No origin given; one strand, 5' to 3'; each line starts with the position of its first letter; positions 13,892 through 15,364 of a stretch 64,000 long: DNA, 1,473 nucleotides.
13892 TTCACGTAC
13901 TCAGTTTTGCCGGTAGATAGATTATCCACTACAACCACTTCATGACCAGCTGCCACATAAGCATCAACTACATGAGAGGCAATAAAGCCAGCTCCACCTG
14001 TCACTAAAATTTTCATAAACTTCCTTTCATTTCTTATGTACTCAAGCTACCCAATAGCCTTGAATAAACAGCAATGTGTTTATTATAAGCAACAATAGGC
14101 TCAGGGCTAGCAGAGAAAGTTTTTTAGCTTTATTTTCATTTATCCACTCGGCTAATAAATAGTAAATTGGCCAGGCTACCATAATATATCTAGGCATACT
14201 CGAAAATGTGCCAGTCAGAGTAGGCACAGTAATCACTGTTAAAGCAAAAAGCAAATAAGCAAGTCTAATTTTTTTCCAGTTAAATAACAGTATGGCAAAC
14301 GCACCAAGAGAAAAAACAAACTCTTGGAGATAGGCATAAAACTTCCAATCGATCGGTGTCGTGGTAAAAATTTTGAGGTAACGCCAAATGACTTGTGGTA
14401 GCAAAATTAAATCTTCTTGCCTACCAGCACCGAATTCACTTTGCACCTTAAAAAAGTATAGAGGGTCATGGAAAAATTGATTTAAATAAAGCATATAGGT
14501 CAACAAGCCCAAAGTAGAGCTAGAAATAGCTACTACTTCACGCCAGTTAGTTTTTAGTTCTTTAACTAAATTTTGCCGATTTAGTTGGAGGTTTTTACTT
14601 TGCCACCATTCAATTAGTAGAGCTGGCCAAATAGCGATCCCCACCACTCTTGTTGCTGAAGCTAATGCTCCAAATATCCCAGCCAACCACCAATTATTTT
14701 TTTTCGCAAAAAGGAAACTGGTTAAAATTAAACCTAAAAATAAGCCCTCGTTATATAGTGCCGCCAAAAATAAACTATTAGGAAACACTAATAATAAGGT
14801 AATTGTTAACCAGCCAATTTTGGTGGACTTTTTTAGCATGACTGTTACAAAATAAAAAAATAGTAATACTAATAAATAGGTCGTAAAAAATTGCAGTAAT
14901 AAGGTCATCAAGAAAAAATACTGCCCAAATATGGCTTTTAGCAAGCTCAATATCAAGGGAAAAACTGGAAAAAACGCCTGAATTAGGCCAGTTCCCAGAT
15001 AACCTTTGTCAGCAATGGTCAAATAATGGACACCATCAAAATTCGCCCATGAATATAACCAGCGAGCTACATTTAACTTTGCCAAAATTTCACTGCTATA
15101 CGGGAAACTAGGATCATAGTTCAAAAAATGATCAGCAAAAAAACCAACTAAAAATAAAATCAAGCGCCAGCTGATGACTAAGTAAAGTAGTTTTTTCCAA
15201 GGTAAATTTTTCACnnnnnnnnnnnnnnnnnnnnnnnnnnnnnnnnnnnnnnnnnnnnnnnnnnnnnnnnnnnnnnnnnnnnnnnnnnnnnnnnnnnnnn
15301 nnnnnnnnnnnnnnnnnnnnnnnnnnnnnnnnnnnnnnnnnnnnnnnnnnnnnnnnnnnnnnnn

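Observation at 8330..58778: Very dense lipid-carrier-dependent extracytoplasmic glycosylation locus with at least 12 GT-C paralogs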

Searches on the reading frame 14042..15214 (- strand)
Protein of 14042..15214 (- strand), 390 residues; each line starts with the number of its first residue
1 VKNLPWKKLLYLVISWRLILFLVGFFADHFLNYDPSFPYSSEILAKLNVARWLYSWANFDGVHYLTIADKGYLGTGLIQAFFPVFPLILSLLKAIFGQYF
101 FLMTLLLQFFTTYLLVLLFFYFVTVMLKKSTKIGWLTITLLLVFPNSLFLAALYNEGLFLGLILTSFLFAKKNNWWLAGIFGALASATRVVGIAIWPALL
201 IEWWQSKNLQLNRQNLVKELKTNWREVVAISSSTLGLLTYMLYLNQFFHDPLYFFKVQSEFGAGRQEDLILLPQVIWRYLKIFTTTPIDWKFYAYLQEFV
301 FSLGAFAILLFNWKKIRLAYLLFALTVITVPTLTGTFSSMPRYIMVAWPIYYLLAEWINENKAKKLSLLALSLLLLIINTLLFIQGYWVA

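Call 4: search_protein_families(library=pfam, proteins=[window:14042-15214:-], max_evalue=0.01)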
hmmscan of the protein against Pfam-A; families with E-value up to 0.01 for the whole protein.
window:14042-15214:- (390 aa): 0 families

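Call 12: search_protein_families(library=ncbifam, proteins=[window:14042-15214:-], max_evalue=0.1)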
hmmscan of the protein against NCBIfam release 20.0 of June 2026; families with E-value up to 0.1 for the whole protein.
window:14042-15214:- (390 aa): 1 family
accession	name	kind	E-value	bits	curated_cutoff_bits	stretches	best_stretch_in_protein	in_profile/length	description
NF046093.1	AZOBR_p60025_fam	subfamily_domain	0.00026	20.3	150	1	84-205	96-213/232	AZOBR_p60025 family cell surface glycopolymer formation protein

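Call 22: search_protein_families(library=pfam, proteins=[window:14042-15214:-], max_evalue=10)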
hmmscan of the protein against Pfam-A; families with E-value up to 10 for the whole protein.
window:14042-15214:- (390 aa): 0 families

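Call 23: find_homologous_proteins(query=window:14042-15214:-, max_evalue=0.001)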
Query window:14042-15214:- (390 aa): 2286 proteins with E <= 0.001 among 8000 candidates; the best 120 are listed.
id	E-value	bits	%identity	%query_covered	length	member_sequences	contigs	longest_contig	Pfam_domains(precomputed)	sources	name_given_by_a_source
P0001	9.1e-228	775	93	100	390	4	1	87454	-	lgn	-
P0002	2.1e-170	586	71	100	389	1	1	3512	-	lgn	-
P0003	5.1e-164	565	68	100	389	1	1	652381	-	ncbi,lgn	ncbi:MAG: hypothetical protein ACOZAK_02255 [Patescibacteria group bacterium]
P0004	2.8e-154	533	65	100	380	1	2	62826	-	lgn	-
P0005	1.7e-148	514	63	100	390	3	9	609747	-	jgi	jgi:Gpi18-like mannosyltransferase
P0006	1.1e-143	498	60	100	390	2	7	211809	-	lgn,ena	-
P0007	5.0e-142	492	59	100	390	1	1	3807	-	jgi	-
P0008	1.1e-127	445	57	100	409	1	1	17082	-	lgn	-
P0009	2.3e-125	437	56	100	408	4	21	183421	-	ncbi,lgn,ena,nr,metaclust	ncbi:MAG: hypothetical protein HOA85_02100 [Candidatus Pacebacteria bacterium]|nr:hypothetical prote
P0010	1.9e-115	405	51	100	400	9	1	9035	-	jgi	-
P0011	9.7e-112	393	50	98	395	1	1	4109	-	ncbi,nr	ncbi:MAG: hypothetical protein GF390_03175 [Candidatus Pacebacteria bacterium]|nr:hypothetical prote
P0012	6.5e-110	387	54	100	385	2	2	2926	PF09594.17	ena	-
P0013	2.8e-108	381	51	100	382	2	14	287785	-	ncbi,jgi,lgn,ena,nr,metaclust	ncbi:MAG: hypothetical protein A2383_01700 [Candidatus Pacebacteria bacterium RIFOXYB1_FULL_39_46]|n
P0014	1.0e-107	379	52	98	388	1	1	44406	-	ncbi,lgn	ncbi:MAG: hypothetical protein ABFQ62_00440 [Patescibacteria group bacterium]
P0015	3.4e-107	378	49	98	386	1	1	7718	-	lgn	-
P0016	1.5e-106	375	50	96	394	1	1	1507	PF26314.1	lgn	-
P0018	1.8e-106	375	50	100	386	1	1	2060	PF04188.19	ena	-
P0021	2.6e-105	371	50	96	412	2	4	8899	PF04188.19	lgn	-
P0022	6.6e-105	370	49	100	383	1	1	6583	PF13231.13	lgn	-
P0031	1.2e-100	356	48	100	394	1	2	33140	PF13231.13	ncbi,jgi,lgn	ncbi:MAG: glycosyltransferase family 39 protein [Candidatus Woesebacteria bacterium]|jgi:Gpi18-like 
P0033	6.7e-100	354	50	96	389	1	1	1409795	PF04188.19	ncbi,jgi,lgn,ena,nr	ncbi:MAG TPA: mannosyltransferase family protein [Vitreimonas sp.]|nr:mannosyltransferase family pro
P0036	4.2e-99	351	49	100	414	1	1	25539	PF04188.19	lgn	-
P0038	4.9e-99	351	47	96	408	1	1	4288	PF04188.19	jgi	jgi:Gpi18-like mannosyltransferase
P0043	1.1e-98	350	49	98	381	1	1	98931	PF04188.19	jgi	jgi:hypothetical protein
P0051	1.4e-97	346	47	96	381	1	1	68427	PF04188.19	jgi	jgi:hypothetical protein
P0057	4.4e-97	344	48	96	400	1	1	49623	PF04188.19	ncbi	-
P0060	7.0e-97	344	49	98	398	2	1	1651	PF04188.19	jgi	-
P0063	1.0e-96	343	51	93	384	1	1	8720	PF13231.13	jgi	-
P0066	2.9e-96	342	48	100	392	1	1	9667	PF04188.19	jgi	jgi:hypothetical protein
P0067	3.1e-96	341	48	98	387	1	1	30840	PF04188.19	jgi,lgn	jgi:Gpi18-like mannosyltransferase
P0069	3.3e-96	341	46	100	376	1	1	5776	PF04188.19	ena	-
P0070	9.0e-96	340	50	93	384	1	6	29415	PF13231.13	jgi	jgi:Gpi18-like mannosyltransferase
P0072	4.3e-95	338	47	100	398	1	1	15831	PF04188.19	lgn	-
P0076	1.4e-94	336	48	97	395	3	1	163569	PF04188.19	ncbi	-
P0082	3.1e-94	335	49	96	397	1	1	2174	PF04188.19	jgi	-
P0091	2.1e-93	332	45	91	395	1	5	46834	PF04188.19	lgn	-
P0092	2.3e-93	332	45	95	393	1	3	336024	PF04188.19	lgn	-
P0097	3.1e-93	332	45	98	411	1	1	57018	PF04188.19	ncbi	-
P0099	3.9e-93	331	48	96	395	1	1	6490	PF04188.19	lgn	-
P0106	7.8e-93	330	46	98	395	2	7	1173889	PF04188.19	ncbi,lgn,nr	ncbi:MAG: hypothetical protein BroJett025_05080 [Patescibacteria group bacterium]|nr:MAG: hypothetic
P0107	1.0e-92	330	50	100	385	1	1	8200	PF13231.13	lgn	-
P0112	1.4e-92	329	48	100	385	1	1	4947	PF13231.13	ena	-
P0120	5.7e-92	327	48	96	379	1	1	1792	PF26314.1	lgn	-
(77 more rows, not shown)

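Call 24: find_encoding_contigs(protein=P0001, flank=10000, max_places=3)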
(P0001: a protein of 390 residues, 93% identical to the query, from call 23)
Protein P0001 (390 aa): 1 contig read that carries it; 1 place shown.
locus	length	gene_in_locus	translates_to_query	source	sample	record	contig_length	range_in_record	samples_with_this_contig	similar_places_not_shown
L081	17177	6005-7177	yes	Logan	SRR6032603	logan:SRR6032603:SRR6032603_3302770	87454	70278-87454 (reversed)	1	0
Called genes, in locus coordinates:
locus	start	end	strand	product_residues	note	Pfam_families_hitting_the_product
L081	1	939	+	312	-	?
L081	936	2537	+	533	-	PF13231:PMT_2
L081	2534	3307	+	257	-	PF00535:Glycos_transf_2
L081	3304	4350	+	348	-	PF13439:Glyco_transf_4, PF20706:GT4-conflict, PF00534:Glycos_transf_1, PF13692:Glyco_trans_1_4, PF13524:Glyco_trans_1_2 (weak)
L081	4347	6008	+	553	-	PF10131:PTPS_related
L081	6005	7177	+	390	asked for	-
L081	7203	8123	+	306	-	PF01073:3Beta_HSD, PF01370:Epimerase, PF02719:Polysacc_synt_2, PF04321:RmlD_sub_bind, PF05368:NmrA (weak), PF07993:NAD_binding_4 (faint), PF13460:NAD_binding_10, PF16363:GDP_Man_Dehyd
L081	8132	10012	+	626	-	-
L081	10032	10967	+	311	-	PF01370:Epimerase, PF02719:Polysacc_synt_2 (faint), PF04321:RmlD_sub_bind (weak), PF01073:3Beta_HSD (faint), PF07993:NAD_binding_4 (faint), PF16363:GDP_Man_Dehyd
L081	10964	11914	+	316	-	PF01073:3Beta_HSD, PF01370:Epimerase, PF02719:Polysacc_synt_2, PF04321:RmlD_sub_bind, PF07993:NAD_binding_4, PF13460:NAD_binding_10, PF16363:GDP_Man_Dehyd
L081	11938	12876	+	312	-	PF00535:Glycos_transf_2, PF10111:Glyco_tranf_2_2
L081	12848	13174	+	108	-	-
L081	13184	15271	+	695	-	PF13231:PMT_2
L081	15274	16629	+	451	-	PF01943:Polysacc_synt, PF13440:Polysacc_synt_3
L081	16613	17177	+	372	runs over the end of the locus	PF00534:Glycos_transf_1, PF13692:Glyco_trans_1_4 (faint)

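Call 25: find_encoding_contigs(protein=P0003, flank=10000, max_places=2)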
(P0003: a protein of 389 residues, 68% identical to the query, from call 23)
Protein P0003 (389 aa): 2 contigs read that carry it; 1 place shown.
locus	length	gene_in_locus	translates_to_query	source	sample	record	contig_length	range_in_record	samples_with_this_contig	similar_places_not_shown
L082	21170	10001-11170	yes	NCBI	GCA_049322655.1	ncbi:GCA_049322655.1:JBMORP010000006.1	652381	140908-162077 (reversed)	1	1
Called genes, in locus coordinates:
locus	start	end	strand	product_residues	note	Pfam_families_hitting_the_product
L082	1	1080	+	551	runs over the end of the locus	-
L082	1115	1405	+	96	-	-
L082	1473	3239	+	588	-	PF03485:Arg_tRNA_synt_N, PF00750:tRNA-synt_1d, PF05746:DALR_1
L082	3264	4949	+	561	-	PF13231:PMT_2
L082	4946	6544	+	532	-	PF13231:PMT_2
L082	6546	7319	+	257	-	PF00535:Glycos_transf_2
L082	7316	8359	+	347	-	PF13439:Glyco_transf_4, PF00534:Glycos_transf_1, PF20706:GT4-conflict, PF13692:Glyco_trans_1_4, PF13524:Glyco_trans_1_2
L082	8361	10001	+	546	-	PF11847:GT-C_AftD (weak)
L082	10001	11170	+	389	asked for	-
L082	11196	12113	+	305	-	PF00106:adh_short (weak), PF01073:3Beta_HSD, PF01370:Epimerase, PF02719:Polysacc_synt_2, PF04321:RmlD_sub_bind, PF05368:NmrA (weak), PF13460:NAD_binding_10, PF16363:GDP_Man_Dehyd, +1 more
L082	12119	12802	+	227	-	PF00535:Glycos_transf_2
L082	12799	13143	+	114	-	PF10066:DUF2304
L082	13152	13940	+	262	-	PF00535:Glycos_transf_2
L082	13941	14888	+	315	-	PF00535:Glycos_transf_2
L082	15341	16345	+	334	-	-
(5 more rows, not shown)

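Call 71: predict_structure(alignment_id=A5)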
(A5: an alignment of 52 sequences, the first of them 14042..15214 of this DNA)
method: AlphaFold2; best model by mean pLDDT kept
length: 390 residues; sequences in the alignment: 52
mean_pLDDT: 92.7   pTM: 0.92
mean pLDDT of the five models: 92.7, 92.6, 92.6, 91.5, 91.2
residues with pLDDT >= 90: 307; 70-90: 69; 50-70: 14; < 50: 0
segments of 3 or more residues with pLDDT < 50: none
pLDDT, mean of each block of 10 residues (from residue 1): 92 98 97 86 87 94 88 64 89 94 96 98 97 98 97 96 98 98 94 97 97 97 98 95 90 79 70 93 93 92 96 98 96 85 94 98 98 97 87
secondary structure, 60 per line:
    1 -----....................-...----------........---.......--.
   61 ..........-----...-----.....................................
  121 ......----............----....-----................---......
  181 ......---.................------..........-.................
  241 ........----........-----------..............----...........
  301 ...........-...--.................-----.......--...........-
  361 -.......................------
elements in order: H6-25 H40-47 H51-57 H60-70 H84-126 H131-142 H147-150 H156-171 H175-186 H190-206 H213-222 H224-248 H253-260 H272-285 H290-311 H318-334 H340-346 H349-359 H362-384

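Call 73: fold_search(model_id=the predicted structure, library=pdb)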
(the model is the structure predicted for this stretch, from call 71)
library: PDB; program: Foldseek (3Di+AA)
matches with E <= 10: 185; with E <= 0.001: 2
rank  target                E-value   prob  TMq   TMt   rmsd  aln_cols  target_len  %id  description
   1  8imx_U                3.8e-04  1.00  0.49  0.46  11.5       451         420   13  Cryo-EM structure of GPI-T with a chimeric GPI-anchored protein (released 2023-08-16)
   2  9i5k_A                7.7e-04  1.00  0.50  0.42   8.6       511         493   12  Structure of the Chaetomium thermophilum Pmt4 homodimer (C2 symmetry) (released 2025-12-24)
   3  7wld_U                1.8e-03  1.00  0.51  0.48  11.7       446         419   13  Cryo-EM structure of the human glycosylphosphatidylinositol transamidase complex at 2.53 Angstrom resolution (released 2022-04-27)
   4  7oci_F                3.4e-03  1.00  0.45  0.31  11.8       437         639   13  Cryo-EM structure of yeast Ost6p containing oligosaccharyltransferase complex (released 2022-02-16)
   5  6gxc_A                6.0e-03  1.00  0.48  0.30   9.7       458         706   15  Bacterial oligosaccharyltransferase PglB in complex with an inhibitory peptide and a reactive lipid-linked oligosaccha (released 2018-11-14)
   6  6c26_A                6.8e-03  1.00  0.44  0.29  14.1       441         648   14  The Cryo-EM structure of a eukaryotic oligosaccharyl transferase complex (released 2018-01-31)
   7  8age_A                8.5e-03  1.00  0.45  0.31  12.6       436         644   12  Structure of yeast oligosaccharylransferase complex with acceptor peptide bound (released 2022-12-07)
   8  5ogl_A                9.3e-03  1.00  0.46  0.29   9.2       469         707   16  Structure of bacterial oligosaccharyltransferase PglB in complex with an acceptor peptide and an lipid-linked oligosac (released 2017-10-25)
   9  8agb_A                9.7e-03  1.00  0.42  0.29  12.7       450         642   12  Structure of yeast oligosaccharylransferase complex with lipid-linked oligosaccharide bound (released 2022-12-07)
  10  6ezn_F                1.1e-02  1.00  0.42  0.29  16.0       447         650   13  Cryo-EM structure of the yeast oligosaccharyltransferase (OST) complex (released 2018-01-17)
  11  6s7t_A                1.2e-02  1.00  0.40  0.26  13.3       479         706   12  Cryo-EM structure of human oligosaccharyltransferase complex OST-B (released 2019-12-18)
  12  9s6r_A                1.3e-02  1.00  0.43  0.44  10.3       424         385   12  Ternary cryo-EM structure of yeast ALG3 with Dol25-PP-GlcNAc2Man5, Dol25-P-Man, and Fab (released 2026-03-18)
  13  6ftg_5                2.2e-02  0.99  0.45  0.31  13.6       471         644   13  Subtomogram average of OST-containing ribosome-translocon complexes from canine rough microsomal membranes (released 2018-03-21)
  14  5ezm                  2.4e-02  1.00  0.51  0.39   6.7       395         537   12  Crystal Structure of ArnT from Cupriavidus metallidurans in the apo state (released 2016-02-17)
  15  3rce_A                2.6e-02  0.99  0.42  0.27  12.4       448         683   13  Bacterial oligosaccharyltransferase PglB (released 2011-06-15)
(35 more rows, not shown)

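Call 89: list_cluster_members(proteins=[P0241, window:14042-15214:-, window:51473-52450:+, window:36657-37547:+, window:24047-25111:-])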
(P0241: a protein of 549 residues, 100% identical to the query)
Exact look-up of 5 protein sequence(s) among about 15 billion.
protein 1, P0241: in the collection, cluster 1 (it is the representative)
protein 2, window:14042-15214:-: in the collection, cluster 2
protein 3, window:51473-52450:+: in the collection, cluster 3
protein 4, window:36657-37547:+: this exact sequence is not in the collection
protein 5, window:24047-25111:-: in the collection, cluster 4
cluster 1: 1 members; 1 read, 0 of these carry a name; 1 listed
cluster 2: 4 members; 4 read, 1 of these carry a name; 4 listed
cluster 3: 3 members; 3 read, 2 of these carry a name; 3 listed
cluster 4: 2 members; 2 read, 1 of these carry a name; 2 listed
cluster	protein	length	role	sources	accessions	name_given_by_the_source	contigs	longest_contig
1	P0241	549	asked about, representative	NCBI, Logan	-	-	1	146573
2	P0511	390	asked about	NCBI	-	-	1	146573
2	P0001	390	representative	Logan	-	-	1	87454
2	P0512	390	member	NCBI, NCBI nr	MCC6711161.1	MAG: hypothetical protein IT416_02290 [Candidatus Pacebacteria bacterium] | hypothetical protein [Candidatus Paceibacterota bacterium]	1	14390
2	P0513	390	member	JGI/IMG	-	-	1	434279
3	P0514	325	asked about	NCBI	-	-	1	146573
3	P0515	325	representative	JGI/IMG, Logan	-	GDPmannose 4,6-dehydratase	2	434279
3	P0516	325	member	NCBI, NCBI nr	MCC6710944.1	MAG: GDP-mannose 4,6-dehydratase [Candidatus Pacebacteria bacterium] | GDP-mannose 4,6-dehydratase [Candidatus Paceibacterota bacterium]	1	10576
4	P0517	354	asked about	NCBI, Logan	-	-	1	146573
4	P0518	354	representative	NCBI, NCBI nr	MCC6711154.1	MAG: hypothetical protein IT416_02255 [Candidatus Pacebacteria bacterium] | hypothetical protein [Candidatus Paceibacterota bacterium]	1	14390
